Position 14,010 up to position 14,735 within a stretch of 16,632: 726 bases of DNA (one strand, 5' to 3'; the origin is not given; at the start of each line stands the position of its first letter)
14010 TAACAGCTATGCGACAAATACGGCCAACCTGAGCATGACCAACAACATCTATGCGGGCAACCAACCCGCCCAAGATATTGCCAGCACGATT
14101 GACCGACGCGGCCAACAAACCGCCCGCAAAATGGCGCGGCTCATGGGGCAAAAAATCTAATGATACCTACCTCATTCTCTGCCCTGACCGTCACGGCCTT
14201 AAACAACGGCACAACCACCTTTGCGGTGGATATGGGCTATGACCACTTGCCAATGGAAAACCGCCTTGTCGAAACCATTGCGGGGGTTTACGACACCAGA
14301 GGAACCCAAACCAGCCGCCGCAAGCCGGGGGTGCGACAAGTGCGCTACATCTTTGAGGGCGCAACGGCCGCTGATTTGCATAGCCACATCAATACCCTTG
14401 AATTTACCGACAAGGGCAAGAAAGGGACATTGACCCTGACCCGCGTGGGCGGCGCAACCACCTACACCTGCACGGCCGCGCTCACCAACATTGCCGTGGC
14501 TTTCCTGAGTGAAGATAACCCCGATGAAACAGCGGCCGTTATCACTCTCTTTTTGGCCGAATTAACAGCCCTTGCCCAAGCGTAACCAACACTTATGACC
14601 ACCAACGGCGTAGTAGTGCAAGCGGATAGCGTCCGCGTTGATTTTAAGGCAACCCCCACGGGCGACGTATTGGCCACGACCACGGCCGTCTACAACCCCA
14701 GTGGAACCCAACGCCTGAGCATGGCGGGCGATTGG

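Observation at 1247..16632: Every large gene is broken, always by a +1 frame change at a short homopolymer: a systematic insertion artifact or a recently inactivated prophage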

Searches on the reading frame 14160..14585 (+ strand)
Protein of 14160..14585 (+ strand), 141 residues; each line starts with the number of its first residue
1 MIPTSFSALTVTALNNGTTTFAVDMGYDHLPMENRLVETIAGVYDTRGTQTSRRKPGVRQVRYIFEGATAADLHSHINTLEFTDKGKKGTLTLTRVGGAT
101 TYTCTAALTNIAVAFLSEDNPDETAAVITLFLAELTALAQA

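Call 35: find_encoding_contigs(protein=window:14160-14585:+, flank=10000, max_places=8)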
Protein window:14160-14585:+ (141 aa): 1 contig read that carries it; 1 place shown.
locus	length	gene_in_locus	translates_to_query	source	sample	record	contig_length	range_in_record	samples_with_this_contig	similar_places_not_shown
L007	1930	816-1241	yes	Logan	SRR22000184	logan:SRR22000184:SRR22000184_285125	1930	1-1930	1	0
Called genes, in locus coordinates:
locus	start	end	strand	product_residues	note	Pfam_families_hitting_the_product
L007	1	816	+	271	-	?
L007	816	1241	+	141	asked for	-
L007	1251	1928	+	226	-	?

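Call 68: search_protein_families(library=phrogs, proteins=[window:14160-14585:+], max_evalue=0.001)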
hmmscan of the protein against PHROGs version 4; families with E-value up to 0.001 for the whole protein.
window:14160-14585:+ (141 aa): 0 families
